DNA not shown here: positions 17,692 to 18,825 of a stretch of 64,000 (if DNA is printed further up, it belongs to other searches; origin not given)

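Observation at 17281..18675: galP carries an in-frame TAA stop (Glu codon to TAA at plus 17839-17841) although its CRP/GalR control region is intact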

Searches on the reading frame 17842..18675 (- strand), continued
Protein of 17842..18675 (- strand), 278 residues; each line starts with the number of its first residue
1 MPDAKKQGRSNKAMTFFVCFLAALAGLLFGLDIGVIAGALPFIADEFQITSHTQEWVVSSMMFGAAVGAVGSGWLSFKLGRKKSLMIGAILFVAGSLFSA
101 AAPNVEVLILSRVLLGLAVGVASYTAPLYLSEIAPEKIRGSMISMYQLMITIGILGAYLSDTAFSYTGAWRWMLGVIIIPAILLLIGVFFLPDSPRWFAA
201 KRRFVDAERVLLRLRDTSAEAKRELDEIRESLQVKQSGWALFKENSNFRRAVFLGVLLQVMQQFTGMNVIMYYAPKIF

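Call 49: list_cluster_members(proteins=[window:17863-18675:-, window:17860-18675:-, window:17851-18675:-, window:17845-18675:-, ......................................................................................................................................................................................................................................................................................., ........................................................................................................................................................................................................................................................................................, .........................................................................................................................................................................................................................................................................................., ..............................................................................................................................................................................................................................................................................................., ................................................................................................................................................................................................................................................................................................, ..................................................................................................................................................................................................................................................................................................])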
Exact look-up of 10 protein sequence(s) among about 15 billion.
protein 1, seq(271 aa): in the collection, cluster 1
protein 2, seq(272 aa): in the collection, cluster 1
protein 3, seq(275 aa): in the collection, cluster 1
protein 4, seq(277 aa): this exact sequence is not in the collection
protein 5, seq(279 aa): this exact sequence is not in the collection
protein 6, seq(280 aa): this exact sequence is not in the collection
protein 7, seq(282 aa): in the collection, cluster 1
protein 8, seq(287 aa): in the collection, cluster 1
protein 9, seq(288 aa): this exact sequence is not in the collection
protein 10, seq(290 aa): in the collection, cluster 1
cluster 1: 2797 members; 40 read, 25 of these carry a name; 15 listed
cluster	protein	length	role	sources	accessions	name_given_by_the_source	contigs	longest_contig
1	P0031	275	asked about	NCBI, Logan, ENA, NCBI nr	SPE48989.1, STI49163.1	galactose-proton symporter [Escherichia coli] | Galactose transporter [Escherichia coli]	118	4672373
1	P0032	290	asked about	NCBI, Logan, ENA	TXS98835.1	sugar porter family MFS transporter, partial [Escherichia coli]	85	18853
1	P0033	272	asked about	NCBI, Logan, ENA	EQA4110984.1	galactose/proton symporter, partial [Escherichia coli]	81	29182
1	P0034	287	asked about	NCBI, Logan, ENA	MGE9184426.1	galactose/proton symporter, partial [Escherichia coli]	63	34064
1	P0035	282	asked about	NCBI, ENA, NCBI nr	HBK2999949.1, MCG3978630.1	TPA: galactose/proton symporter, partial [Escherichia coli] | galactose/proton symporter [Escherichia coli]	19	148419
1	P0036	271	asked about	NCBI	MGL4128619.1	galactose/proton symporter, partial [Escherichia coli]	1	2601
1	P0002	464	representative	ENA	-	-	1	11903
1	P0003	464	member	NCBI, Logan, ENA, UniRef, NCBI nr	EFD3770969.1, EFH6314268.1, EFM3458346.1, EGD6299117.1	TPA: sugar porter family MFS transporter [Escherichia coli] | galactose/proton symporter n=1 Tax=Escherichia coli TaxID=562 RepID=UPI00094395AD | galactose/proton symporter [Escherichia coli]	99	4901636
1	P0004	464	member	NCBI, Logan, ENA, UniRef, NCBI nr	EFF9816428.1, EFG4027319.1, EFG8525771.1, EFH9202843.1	galactose/proton symporter [Escherichia coli] | galactose/proton symporter n=1 Tax=Escherichia coli TaxID=562 RepID=UPI000DCA3E1E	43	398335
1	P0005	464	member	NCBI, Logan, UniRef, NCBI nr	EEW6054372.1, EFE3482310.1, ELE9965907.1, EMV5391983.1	sugar porter family MFS transporter [Escherichia coli] | galactose/proton symporter n=1 Tax=Escherichia coli TaxID=562 RepID=UPI000B7EB3C2 | galactose/proton symporter [Escherichia coli]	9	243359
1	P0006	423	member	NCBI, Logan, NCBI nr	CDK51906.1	Arabinose-proton symporter [Escherichia coli IS5]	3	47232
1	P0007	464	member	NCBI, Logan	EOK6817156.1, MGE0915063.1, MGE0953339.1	galactose/proton symporter [Escherichia coli]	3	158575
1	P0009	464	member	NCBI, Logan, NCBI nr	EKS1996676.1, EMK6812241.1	galactose/proton symporter [Escherichia coli]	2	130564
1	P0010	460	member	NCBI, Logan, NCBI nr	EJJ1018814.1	galactose/proton symporter [Escherichia coli]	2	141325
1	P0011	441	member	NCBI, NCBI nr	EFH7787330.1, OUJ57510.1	sugar porter family MFS transporter [Escherichia coli]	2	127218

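Call 51: find_encoding_contigs(protein=P0033, flank=1200, max_places=10)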
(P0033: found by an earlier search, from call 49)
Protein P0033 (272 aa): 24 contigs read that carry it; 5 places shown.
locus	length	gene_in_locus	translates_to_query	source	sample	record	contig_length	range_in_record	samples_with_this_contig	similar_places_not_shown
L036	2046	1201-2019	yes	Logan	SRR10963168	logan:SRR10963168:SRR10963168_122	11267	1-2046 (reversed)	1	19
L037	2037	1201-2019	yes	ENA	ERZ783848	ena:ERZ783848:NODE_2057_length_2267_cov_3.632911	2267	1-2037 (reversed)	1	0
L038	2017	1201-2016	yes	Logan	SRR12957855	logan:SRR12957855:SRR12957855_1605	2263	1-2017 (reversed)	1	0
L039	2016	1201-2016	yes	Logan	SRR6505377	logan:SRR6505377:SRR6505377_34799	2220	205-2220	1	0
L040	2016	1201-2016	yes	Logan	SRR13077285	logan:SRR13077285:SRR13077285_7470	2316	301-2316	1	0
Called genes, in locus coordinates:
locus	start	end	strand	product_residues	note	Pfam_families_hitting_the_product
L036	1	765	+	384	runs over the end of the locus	PF00438:S-AdoMet_synt_N, PF02772:S-AdoMet_synt_M, PF02773:S-AdoMet_synt_C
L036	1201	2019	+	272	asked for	PF06609:TRI12, PF00083:Sugar_tr, PF07690:MFS_1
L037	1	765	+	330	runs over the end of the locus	?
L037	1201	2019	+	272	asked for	PF06609:TRI12, PF00083:Sugar_tr, PF07690:MFS_1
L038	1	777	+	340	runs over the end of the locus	?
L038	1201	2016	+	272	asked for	PF06609:TRI12, PF00083:Sugar_tr, PF07690:MFS_1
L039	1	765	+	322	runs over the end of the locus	?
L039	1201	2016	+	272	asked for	PF06609:TRI12, PF00083:Sugar_tr, PF07690:MFS_1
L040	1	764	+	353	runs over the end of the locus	PF00438:S-AdoMet_synt_N, PF02772:S-AdoMet_synt_M, PF02773:S-AdoMet_synt_C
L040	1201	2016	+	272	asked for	PF06609:TRI12, PF00083:Sugar_tr, PF07690:MFS_1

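Call 52: find_encoding_contigs(protein=P0032, flank=1200, max_places=10)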
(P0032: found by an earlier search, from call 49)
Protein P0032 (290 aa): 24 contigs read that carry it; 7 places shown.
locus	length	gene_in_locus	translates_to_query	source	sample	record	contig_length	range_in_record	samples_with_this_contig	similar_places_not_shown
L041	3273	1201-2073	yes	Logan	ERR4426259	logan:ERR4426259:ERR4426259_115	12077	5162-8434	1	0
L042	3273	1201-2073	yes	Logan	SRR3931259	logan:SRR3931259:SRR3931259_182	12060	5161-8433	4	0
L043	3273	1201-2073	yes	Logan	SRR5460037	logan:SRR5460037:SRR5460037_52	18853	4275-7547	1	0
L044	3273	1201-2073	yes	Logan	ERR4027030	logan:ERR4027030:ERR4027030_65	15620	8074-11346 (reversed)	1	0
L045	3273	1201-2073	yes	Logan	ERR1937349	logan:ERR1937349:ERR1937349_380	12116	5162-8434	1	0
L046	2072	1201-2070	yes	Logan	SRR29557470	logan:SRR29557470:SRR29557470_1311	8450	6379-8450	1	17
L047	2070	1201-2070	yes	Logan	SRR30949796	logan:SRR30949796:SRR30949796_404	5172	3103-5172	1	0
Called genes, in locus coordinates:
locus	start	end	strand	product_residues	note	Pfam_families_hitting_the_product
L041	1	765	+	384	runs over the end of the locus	PF00438:S-AdoMet_synt_N, PF02772:S-AdoMet_synt_M, PF02773:S-AdoMet_synt_C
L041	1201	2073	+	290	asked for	PF06609:TRI12, PF00083:Sugar_tr, PF07690:MFS_1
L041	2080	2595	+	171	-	PF00083:Sugar_tr, PF07690:MFS_1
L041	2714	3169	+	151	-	PF10263:SprT-like, PF17283:Zn_ribbon_SprT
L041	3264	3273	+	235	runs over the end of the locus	PF04231:Endonuclease_1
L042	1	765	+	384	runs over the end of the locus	PF00438:S-AdoMet_synt_N, PF02772:S-AdoMet_synt_M, PF02773:S-AdoMet_synt_C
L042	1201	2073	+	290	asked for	PF06609:TRI12, PF00083:Sugar_tr, PF07690:MFS_1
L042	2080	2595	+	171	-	PF00083:Sugar_tr, PF07690:MFS_1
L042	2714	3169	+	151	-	PF10263:SprT-like, PF17283:Zn_ribbon_SprT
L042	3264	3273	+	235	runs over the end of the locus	PF04231:Endonuclease_1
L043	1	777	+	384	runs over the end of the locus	PF00438:S-AdoMet_synt_N, PF02772:S-AdoMet_synt_M, PF02773:S-AdoMet_synt_C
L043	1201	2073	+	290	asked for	PF06609:TRI12, PF00083:Sugar_tr, PF07690:MFS_1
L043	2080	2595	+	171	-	PF00083:Sugar_tr, PF07690:MFS_1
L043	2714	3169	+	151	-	PF10263:SprT-like, PF17283:Zn_ribbon_SprT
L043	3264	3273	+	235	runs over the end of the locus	PF04231:Endonuclease_1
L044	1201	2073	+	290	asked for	PF06609:TRI12, PF00083:Sugar_tr, PF07690:MFS_1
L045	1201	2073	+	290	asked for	PF06609:TRI12, PF00083:Sugar_tr, PF07690:MFS_1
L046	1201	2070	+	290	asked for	PF06609:TRI12, PF00083:Sugar_tr, PF07690:MFS_1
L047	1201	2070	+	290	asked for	PF06609:TRI12, PF00083:Sugar_tr, PF07690:MFS_1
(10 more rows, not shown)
